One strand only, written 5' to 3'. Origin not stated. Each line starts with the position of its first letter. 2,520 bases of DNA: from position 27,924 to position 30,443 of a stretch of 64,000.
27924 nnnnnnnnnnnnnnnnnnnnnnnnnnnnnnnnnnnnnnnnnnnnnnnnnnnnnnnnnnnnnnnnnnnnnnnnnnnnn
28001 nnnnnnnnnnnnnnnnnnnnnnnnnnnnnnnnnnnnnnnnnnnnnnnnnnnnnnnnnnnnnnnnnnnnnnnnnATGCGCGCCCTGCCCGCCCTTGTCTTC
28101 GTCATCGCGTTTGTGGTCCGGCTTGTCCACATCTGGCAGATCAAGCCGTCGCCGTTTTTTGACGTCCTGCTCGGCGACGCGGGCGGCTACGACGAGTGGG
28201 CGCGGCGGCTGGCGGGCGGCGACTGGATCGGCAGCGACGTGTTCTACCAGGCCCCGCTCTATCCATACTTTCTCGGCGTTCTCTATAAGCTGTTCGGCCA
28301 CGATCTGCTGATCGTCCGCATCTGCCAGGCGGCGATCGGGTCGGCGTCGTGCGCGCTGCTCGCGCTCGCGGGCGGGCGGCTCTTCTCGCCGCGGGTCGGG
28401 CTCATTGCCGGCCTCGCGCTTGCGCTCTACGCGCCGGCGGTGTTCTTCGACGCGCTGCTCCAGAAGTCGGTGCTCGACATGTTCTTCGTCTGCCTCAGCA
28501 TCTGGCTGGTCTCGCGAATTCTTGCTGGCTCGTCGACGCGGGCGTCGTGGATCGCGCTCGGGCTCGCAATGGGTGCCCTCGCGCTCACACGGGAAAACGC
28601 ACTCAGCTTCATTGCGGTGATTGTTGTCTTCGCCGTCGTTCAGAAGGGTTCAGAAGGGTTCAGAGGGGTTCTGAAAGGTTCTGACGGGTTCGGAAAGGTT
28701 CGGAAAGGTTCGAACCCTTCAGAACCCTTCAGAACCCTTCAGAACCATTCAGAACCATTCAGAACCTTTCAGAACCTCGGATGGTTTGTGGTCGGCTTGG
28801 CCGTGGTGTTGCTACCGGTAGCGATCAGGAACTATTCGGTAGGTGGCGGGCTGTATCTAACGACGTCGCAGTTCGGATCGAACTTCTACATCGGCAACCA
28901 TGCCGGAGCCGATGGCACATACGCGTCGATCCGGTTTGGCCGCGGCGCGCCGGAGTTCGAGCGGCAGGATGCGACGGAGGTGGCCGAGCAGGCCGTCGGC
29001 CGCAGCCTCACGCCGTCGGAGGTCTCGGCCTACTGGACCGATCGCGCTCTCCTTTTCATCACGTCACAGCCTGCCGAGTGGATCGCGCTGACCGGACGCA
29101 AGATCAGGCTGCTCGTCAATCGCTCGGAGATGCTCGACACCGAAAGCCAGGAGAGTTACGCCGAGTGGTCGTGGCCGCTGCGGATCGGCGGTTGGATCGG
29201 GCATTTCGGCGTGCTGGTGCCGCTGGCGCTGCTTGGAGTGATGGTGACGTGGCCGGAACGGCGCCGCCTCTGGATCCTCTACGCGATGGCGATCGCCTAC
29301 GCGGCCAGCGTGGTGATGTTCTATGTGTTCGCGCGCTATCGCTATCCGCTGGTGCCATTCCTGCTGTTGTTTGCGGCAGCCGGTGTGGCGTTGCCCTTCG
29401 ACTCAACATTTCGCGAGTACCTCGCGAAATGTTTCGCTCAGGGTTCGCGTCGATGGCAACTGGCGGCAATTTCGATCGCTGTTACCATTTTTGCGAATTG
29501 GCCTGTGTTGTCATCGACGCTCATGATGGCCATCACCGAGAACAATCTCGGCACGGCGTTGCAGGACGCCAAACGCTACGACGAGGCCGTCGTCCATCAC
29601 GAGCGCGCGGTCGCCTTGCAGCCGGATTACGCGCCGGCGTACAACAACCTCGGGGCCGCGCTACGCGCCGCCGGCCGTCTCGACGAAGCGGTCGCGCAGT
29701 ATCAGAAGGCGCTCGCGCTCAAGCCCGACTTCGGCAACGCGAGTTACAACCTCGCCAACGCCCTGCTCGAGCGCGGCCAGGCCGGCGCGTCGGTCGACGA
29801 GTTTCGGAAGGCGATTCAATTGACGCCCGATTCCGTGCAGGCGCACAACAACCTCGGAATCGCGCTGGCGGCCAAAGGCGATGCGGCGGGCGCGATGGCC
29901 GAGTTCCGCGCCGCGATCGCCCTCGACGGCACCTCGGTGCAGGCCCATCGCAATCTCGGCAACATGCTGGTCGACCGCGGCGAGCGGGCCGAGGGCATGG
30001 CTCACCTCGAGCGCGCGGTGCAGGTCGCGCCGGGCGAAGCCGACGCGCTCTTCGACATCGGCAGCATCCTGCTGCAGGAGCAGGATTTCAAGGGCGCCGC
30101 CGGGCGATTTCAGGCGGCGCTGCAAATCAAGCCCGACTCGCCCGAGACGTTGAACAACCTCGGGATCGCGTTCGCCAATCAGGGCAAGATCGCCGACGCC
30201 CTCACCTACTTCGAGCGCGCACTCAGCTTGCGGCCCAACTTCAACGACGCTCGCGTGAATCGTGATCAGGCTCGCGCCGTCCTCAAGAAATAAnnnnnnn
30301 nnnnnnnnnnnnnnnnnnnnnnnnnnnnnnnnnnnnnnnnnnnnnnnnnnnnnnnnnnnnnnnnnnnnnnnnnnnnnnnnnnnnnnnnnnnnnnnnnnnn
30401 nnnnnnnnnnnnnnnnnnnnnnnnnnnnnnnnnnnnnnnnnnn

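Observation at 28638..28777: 140-nt palindrome made of fourteen 10-nt words, translated in frame inside a GT39/TPR membrane protein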

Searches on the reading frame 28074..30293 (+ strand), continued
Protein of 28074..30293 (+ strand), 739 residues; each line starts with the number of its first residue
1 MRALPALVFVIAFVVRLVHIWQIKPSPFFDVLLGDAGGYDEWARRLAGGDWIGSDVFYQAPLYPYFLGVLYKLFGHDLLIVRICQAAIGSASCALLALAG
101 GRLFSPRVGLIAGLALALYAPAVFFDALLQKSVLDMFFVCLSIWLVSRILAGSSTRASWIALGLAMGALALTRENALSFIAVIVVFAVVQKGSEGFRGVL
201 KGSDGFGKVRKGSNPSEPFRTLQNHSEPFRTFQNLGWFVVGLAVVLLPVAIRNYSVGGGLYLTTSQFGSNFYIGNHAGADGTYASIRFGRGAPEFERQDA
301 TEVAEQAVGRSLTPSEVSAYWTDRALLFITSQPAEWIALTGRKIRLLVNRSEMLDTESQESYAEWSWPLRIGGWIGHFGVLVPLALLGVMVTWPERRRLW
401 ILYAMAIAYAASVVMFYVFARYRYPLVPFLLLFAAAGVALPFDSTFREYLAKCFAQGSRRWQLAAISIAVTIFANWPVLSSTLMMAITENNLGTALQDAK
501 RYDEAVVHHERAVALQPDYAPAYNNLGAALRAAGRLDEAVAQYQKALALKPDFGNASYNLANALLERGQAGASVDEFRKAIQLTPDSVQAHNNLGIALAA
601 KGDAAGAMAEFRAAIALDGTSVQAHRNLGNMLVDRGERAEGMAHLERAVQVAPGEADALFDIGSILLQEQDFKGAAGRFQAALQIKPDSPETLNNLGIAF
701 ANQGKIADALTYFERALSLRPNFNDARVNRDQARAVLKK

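Call 65: predict_structure(alignment_id=A1)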
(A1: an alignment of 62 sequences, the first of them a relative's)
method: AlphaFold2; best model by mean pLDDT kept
length: 739 residues; sequences in the alignment: 62
mean_pLDDT: 85.0   pTM: 0.79
mean pLDDT of the five models: 85.0, 83.4, 82.6, 82.2, 80.6
residues with pLDDT >= 90: 392; 70-90: 231; 50-70: 84; < 50: 32
segments of 3 or more residues with pLDDT < 50: 126-129, 219-224, 284-298, 353-356
pLDDT, mean of each block of 10 residues (from residue 1): 89 91 83 69 87 65 87 92 92 97 95 88 55 89 96 94 95 87 92 57 54 53 58 93 92 77 69 80 48 46 79 82 92 93 82 53 77 72 90 91 95 77 85 92 70 72 81 76 81 88 95 93 95 97 96 89 96 95 88 96 97 94 96 97 98 94 97 98 97 98 97 98 98 96
secondary structure, 60 per line:
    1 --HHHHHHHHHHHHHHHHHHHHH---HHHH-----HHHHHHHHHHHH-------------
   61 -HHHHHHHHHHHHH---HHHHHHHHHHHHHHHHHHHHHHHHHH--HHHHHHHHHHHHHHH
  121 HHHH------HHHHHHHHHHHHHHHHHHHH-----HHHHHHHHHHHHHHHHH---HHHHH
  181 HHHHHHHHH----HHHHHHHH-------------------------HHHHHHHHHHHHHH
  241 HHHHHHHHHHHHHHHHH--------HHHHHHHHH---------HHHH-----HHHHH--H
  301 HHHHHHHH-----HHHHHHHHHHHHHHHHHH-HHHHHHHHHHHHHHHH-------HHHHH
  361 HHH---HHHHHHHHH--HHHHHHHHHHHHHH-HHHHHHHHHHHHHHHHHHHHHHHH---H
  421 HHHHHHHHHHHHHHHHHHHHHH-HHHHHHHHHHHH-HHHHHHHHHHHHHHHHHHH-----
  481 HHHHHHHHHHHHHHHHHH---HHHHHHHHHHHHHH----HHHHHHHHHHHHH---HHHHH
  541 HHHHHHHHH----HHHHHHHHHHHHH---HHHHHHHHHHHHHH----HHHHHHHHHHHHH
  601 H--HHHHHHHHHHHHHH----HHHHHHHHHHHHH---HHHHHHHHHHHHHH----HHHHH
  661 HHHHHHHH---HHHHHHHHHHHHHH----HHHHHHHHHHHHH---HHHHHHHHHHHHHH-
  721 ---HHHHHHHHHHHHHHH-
elements in order (helices of 4 or more, strands of 3 or more residues): H3-23 H27-30 H36-47 H62-74 H78-103 H106-124 H131-150 H156-172 H176-189 H194-201 H227-257 H266-274 H284-287 H293-297 H300-308 H314-331 H333-348 H356-363 H367-375 H378-391 H393-416 H420-442 H444-455 H457-475 H481-498 H502-515 H520-532 H536-549 H554-566 H570-583 H588-601 H604-617 H622-634 H638-651 H656-668 H672-685 H690-702 H706-719 H724-738
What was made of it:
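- On RPE-like in-frame palindromic elements: AlphaFold pLDDT is 53-58 and the region is coil between two confident helices (call 65).
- Checked: It lies between predicted helices 176-189 and 227-257 (call 65).
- Loop: pLDDT is 53-58 over residues 190-230 against about 92 on either side, and the region is mostly coil (call 65).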

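Call 70: fold_search(model_id=the predicted structure, library=pdb)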
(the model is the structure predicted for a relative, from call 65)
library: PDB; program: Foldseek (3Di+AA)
matches with E <= 10: 1434; with E <= 0.001: 406
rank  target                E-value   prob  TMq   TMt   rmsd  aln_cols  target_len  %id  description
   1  8chy                  5.7e-13  1.00  0.28  0.66   5.0       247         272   35  Crystal structure of an 8-repeat consensus TPR superhelix with Zinc. (released 2024-02-21)
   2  9qhb                  8.7e-13  1.00  0.30  0.74   3.9       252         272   34  Crystal structure of 16-repeat CTPR protein with eliminated coordination sites (released 2025-10-22)
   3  1w3b_A                2.0e-12  1.00  0.34  0.62  16.5       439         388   22  The superhelical TPR domain of O-linked GlcNAc transferase reveals structural similarities to importin alpha. (released 2004-09-09)
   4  9qhc_B                4.5e-12  1.00  0.31  0.75   3.6       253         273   33  Crystal structure of 8-repeat CTPR protein with eliminated coordination sites (released 2025-10-22)
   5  1w3b_B                1.0e-11  1.00  0.30  0.57  13.0       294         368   30  The superhelical TPR domain of O-linked GlcNAc transferase reveals structural similarities to importin alpha. (released 2004-09-09)
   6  6eou                  1.3e-11  1.00  0.33  0.67  12.1       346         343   24  O-GlcNAc transferase TPR domain with the intellectual disability associated mutation L254F (released 2018-05-09)
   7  8dtg_B                1.9e-11  1.00  0.25  0.25   9.6       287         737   26  Cryo-EM structure of Arabidopsis SPY alternative conformation 1 (released 2023-03-08)
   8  7yea_A                2.0e-11  1.00  0.32  0.24  20.1       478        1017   22  Human O-GlcNAc transferase Dimer (released 2023-07-12)
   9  9qhc_A                2.8e-11  1.00  0.31  0.76   3.4       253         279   33  Crystal structure of 8-repeat CTPR protein with eliminated coordination sites (released 2025-10-22)
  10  7yeh_A                5.2e-11  1.00  0.31  0.23  19.8       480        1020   22  Cryo-EM structure of human OGT-OGA complex (released 2023-07-12)
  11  7ntf_B                8.3e-11  1.00  0.31  0.28  12.8       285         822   30  Cryo-EM structure of unliganded O-GlcNAc transferase (released 2021-11-17)
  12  7y4i_A                1.2e-10  1.00  0.25  0.23  11.9       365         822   23  Crystal structure of SPINDLY in complex with GDP (released 2022-12-07)
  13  7ntf_A                1.5e-10  1.00  0.31  0.26  14.0       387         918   24  Cryo-EM structure of unliganded O-GlcNAc transferase (released 2021-11-17)
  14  8dtg_A                1.5e-10  1.00  0.26  0.24  17.1       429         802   21  Cryo-EM structure of Arabidopsis SPY alternative conformation 1 (released 2023-03-08)
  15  7y4i_B                2.1e-10  1.00  0.24  0.23  11.9       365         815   23  Crystal structure of SPINDLY in complex with GDP (released 2022-12-07)
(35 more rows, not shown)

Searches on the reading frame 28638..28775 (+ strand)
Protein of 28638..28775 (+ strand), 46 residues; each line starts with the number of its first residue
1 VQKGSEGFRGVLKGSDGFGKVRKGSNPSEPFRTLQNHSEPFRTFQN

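Call 46: find_homologous_proteins(query=window:28641-28775:+, max_evalue=10)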
Query seq(45 aa) (45 aa): 1 proteins with E <= 10 among 1 candidates.
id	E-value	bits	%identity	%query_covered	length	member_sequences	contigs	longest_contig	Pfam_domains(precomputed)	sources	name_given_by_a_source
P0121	9.3e-1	27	47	100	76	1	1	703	-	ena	-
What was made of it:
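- Tried and rejected: The word-index protein search with the insert peptide returned one weak hit and missed even the source protein (call 46).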

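Call 73: search_protein_representatives(protein=window:28638-28775:+)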
Query: 46 residues. Proteins with E-value up to 0.001 (for the whole library): 30; up to 1e-10: 3; up to 1e-30: 0. The best 30 are listed.
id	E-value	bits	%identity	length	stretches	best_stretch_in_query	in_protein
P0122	1.6e-12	62.0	54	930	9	23-46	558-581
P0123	5.3e-12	60.4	56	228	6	6-46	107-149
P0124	9.1e-12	59.7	63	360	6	26-46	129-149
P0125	8.2e-10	53.7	63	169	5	25-46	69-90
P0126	3.3e-07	45.6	54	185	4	27-46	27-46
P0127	7.1e-07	44.6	64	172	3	28-45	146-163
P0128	3.3e-06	42.5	69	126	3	26-46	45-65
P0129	5.0e-06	42.0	56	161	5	26-46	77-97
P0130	7.7e-06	41.4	43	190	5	6-45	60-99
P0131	1.0e-05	41.0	56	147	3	23-46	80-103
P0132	1.2e-05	40.8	53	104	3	15-45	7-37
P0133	1.7e-05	40.3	55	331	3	22-45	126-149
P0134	2.4e-05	39.9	64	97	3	25-46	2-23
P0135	3.0e-05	39.6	55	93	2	12-46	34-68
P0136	3.4e-05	39.4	53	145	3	26-44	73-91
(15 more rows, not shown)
